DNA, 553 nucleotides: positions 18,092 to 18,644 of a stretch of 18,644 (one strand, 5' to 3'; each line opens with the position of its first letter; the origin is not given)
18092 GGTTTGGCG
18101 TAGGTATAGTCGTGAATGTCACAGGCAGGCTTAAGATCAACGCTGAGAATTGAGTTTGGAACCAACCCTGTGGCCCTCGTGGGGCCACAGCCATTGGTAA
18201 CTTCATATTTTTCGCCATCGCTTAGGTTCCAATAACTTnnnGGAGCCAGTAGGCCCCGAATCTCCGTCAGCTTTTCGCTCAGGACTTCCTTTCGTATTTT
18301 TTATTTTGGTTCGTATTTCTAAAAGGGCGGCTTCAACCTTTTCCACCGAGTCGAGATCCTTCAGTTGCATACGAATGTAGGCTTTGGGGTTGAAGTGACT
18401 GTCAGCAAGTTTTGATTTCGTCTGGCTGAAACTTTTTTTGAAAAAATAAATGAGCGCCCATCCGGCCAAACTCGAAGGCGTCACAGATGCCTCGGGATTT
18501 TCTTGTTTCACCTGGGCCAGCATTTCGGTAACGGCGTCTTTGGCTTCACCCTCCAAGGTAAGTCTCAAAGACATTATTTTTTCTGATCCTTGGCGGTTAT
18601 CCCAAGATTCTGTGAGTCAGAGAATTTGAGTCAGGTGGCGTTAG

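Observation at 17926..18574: Prokaryotic PLA2-like gene apparently split by a +1 frameshift inside an A-run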

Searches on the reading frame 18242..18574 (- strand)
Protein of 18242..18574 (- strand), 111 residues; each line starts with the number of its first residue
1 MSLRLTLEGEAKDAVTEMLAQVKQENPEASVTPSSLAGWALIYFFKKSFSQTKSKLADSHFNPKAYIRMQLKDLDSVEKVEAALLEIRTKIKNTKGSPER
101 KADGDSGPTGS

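Call 6: search_protein_families(library=pfam, proteins=[window:18242-18574:-], max_evalue=10)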
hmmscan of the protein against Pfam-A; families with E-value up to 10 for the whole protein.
seq(111 aa): 2 families
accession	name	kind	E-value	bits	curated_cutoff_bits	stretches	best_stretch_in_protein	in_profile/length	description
PF25746.1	Phage_Repressor_c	-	0.091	12.4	27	1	4-102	51-146/352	Streptomyces phage repressor protein c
PF24102.1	FLAD1_M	-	0.11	12.7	27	1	4-33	47-76/78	FAD synthase, middle domain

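Call 7: search_protein_families(library=phrogs, proteins=[window:18242-18574:-], max_evalue=10)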
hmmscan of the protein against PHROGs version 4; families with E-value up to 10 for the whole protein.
seq(111 aa): 2 families
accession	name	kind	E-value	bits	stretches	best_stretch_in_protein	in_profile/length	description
phrog_26985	-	unknown function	0.12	13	1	21-65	97-141/174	-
phrog_1254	-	unknown function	0.31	12.3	1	56-94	9-47/92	-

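Call 54: find_homologous_proteins(query=A6, max_evalue=0.01)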
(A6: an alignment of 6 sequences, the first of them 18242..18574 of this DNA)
Query A6 (6 sequences) (111 aa, profile of the alignment): 31 proteins with E <= 0.01 among 850 candidates.
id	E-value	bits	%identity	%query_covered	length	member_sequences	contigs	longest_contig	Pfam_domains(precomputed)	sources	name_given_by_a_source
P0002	1.4e-63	230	81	100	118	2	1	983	-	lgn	-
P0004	1.5e-62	227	76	100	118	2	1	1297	-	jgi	-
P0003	2.5e-62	226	81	95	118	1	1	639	-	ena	-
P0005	8.0e-62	224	78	100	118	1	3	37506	-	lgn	-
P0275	2.9e-61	223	87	100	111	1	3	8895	-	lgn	-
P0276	1.3e-59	217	95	100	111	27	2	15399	-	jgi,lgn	jgi:hypothetical protein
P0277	1.6e-59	217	85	100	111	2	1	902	-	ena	-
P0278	1.9e-59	217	83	100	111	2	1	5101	-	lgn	-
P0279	5.2e-58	212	94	100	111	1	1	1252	-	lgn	-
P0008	6.5e-58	212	59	95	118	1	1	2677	-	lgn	-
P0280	1.5e-56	207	77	100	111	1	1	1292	-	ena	-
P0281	2.5e-56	207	91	100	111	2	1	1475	-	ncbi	-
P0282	3.2e-56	206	82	100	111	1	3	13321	-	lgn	-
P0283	4.3e-56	206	78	100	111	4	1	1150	-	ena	-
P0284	6.7e-56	205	83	100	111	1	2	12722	-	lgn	-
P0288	2.0e-55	204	90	95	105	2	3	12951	-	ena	-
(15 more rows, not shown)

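Call 55: find_encoding_contigs(protein=P0276, flank=6000, max_places=6)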
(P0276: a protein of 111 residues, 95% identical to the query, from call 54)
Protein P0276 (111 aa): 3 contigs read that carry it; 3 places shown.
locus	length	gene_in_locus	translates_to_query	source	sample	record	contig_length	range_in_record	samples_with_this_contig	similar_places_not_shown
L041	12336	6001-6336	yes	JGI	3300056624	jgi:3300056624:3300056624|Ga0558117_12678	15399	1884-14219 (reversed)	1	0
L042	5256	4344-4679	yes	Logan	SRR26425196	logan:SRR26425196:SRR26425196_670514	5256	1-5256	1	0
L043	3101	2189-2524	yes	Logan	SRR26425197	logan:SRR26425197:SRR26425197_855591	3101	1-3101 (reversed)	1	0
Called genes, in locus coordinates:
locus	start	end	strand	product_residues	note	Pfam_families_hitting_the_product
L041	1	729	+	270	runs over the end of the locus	-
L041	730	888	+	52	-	-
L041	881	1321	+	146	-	-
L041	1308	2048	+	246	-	-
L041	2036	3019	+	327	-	PF03743:TrbI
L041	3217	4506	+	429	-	PF01580:FtsK_SpoIIIE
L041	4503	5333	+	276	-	-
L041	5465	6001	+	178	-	PF13441:Gly-zipper_YMGG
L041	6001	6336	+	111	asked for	-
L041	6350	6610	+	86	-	-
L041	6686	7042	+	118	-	PF01527:HTH_Tnp_1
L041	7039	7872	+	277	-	PF13276:HTH_21, PF00665:rve, PF13683:rve_3, PF13333:rve_2 (weak)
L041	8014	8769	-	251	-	-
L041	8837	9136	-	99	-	PF12840:HTH_20, PF01047:MarR (weak)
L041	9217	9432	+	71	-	PF12728:HTH_17 (weak)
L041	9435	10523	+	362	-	PF14659:Phage_int_SAM_3 (weak), PF22022:Phage_int_M (weak), PF00589:Phage_integrase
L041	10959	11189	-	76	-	-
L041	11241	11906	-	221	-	-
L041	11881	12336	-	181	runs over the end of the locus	PF19502:DUF6036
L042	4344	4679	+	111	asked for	-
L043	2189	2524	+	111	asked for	-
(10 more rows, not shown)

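Call 56: find_encoding_contigs(protein=P0288, flank=3000, max_places=4)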
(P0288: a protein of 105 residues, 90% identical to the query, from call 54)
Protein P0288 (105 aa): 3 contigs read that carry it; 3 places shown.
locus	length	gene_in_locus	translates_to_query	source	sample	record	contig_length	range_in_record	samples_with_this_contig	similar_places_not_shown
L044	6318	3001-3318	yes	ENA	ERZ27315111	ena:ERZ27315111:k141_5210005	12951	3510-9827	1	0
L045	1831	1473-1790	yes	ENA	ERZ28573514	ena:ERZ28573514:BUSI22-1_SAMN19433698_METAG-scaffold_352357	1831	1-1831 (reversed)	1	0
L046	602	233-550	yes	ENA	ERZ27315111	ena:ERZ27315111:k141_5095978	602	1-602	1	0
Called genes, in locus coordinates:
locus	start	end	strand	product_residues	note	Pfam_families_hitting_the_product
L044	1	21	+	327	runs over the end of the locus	PF03743:TrbI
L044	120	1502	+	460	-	PF01580:FtsK_SpoIIIE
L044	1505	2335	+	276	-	-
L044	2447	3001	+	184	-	PF13441:Gly-zipper_YMGG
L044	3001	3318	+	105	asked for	-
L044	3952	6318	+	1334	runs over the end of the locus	PF01751:Toprim, PF01131:Topoisom_bac, PF00270:DEAD, PF04851:ResIII (faint), PF00271:Helicase_C, PF16124:RecQ_Zn_bind, PF00570:HRDC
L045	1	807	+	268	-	?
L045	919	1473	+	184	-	PF13441:Gly-zipper_YMGG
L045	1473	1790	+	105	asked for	-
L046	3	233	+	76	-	?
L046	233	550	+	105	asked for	-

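Call 57: find_encoding_contigs(protein=P0281, flank=3000, max_places=3)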
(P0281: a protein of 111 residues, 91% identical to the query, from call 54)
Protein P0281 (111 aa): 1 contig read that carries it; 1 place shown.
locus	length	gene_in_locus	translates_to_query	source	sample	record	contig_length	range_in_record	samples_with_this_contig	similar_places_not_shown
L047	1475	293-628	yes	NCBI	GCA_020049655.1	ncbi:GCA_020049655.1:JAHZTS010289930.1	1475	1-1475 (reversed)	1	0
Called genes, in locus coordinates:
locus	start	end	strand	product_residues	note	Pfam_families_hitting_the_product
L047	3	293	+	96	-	?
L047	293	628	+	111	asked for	-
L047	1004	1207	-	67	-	-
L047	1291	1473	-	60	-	?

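Call 63: search_solved_structures(query=A7, max_evalue=10)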
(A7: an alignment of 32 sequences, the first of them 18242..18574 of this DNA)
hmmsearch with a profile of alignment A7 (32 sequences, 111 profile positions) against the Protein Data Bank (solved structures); distinct sequences matched with E-value up to 10: 6.
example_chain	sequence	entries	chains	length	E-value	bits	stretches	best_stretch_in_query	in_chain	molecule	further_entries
1t4w_A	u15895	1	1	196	0.077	16.3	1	51-102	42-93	C.Elegans p53 tumor suppressor-like transcription factor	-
4v29_A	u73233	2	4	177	0.69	13.2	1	24-80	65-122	AT3G17980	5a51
5a50_B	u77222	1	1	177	0.7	13.2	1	24-80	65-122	AT3G17980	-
6xp5_H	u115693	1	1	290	0.99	12.7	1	64-106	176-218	Mediator of RNA polymerase II transcription subunit 8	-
5a4x_B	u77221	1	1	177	1.5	12.1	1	24-80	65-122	AT3G17980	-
8glv_Ea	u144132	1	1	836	2.9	11.2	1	11-45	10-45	ATPase AAA-type core domain-containing protein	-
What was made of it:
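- Tried and rejected: The PDB profile search gave nothing below E = 0.08 (call 63).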

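Call 68: search_protein_families(library=ncbifam, proteins=[window:18242-18574:-], max_evalue=0.01)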
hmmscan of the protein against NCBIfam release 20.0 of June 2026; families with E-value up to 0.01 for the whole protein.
window:18242-18574:- (111 aa): 0 families

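Call 69: predict_structure(alignment_id=A7)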
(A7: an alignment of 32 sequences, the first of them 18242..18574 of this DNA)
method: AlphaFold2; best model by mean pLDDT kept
length: 111 residues; sequences in the alignment: 32
mean_pLDDT: 69.0   pTM: 0.41
mean pLDDT of the five models: 69.0, 66.8, 65.3, 55.8, 52.5
residues with pLDDT >= 90: 15; 70-90: 35; 50-70: 43; < 50: 18
segments of 3 or more residues with pLDDT < 50: 96-111
pLDDT, mean of each block of 10 residues (from residue 1): 72 91 92 88 80 65 63 56 67 50 38 39
secondary structure, 60 per line:
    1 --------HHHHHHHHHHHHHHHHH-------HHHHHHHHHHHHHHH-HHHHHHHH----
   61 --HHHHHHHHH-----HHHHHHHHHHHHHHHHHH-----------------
elements in order: H9-25 H33-47 H49-56 H63-71 H77-94
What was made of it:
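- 18239..18574 (-): Gene A. 111 aa with an ATG start. A small helical protein of unknown function with a disordered C-terminal tail, found only in this family of Bdellovibrionales mobile elements. The AF2 model has pLDDT 69, with helices at 9-25, 33-47, 49-56, 63-71 and 77-94, and residues 96-111 below pLDDT 50 (call 69).
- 18239..18270 (-): A/B overlap: 32 nt counted from the family-typical B start, or 62 nt counted from the first open B-frame codon (18300). It encodes A's disordered tail in one frame and B's N-terminus in the other, up to the first two and a half codons of APESYW. Call 69 shows the tail is disordered.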

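Call 72: fold_search(model_id=the predicted structure, library=pdb)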
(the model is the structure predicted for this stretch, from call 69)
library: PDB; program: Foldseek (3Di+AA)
matches with E <= 10: 152; with E <= 0.001: 0
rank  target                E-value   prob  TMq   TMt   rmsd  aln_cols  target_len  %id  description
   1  4wnn_B                5.5e-01  0.18  0.26  0.29  12.0        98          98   13  SPT16-H2A-H2B FACT HISTONE Complex (released 2015-10-21)
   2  6m2m_B                6.3e-01  0.16  0.23  0.28  12.2        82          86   17  A role for histone chaperone OsChz1 in histone recognition and deposition (released 2020-10-21)
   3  3afa_D                7.7e-01  0.14  0.25  0.28  10.5       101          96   16  The human nucleosome structure (released 2010-05-26)
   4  7c7x_B                7.7e-01  0.13  0.24  0.28  13.3        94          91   16  Structural insights into nucleosome reorganization by NAP1-RELATED PROTEIN 1 (NRP1) (released 2020-11-11)
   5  5gt3_H                8.3e-01  0.15  0.24  0.26   8.3        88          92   15  Crystal structure of nucleosome particle in the presence of human testis-specific histone variant, hTh2b (released 2017-02-15)
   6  4qlc_H                8.3e-01  0.14  0.25  0.28  10.4        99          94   15  Crystal structure of chromatosome at 3.5 angstrom resolution (released 2015-07-22)
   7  6kbb_D                9.5e-01  0.13  0.24  0.27  10.2        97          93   14  Role of the DEF/Y motif of Swc5 in histone H2A.Z deposition (released 2020-01-29)
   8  6kbb_B                9.5e-01  0.13  0.24  0.27  10.3       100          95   15  Role of the DEF/Y motif of Swc5 in histone H2A.Z deposition (released 2020-01-29)
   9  7bp2_B                1.0e+00  0.14  0.24  0.26   8.6        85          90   16  Structural mechanism directing nucleosome reorganization by NAP1-RELATED PROTEIN 1 (NRP1) (released 2020-11-11)
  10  5xf3_D                1.0e+00  0.12  0.25  0.28  10.1       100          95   16  Nucleosome core particle with an adduct of a binuclear RAPTA (Ru-arene-phosphaadamantane) compound having a 1,2-diphen (released 2017-10-11)
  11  6ke9_D                1.0e+00  0.12  0.24  0.27  10.3       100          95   16  The Human Telomeric Nucleosome Displays Distinct Structural and Dynamic Properties (released 2020-04-22)
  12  4x23_D                1.1e+00  0.14  0.25  0.27   8.3        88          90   15  CRYSTAL STRUCTURE OF CENP-C IN COMPLEX WITH THE NUCLEOSOME CORE PARTICLE (released 2014-12-10)
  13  7u0g_D                1.1e+00  0.12  0.25  0.26  10.1       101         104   15  structure of LIN28b nucleosome bound 3 OCT4 (released 2023-06-28)
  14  6t79_D                1.2e+00  0.12  0.25  0.28  10.5       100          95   14  Structure of a human nucleosome at 3.2 A resolution (released 2020-04-29)
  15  7u0i_D                1.2e+00  0.12  0.25  0.27  10.9       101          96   15  Structure of LIN28b nucleosome bound 2 OCT4 (released 2023-06-28)
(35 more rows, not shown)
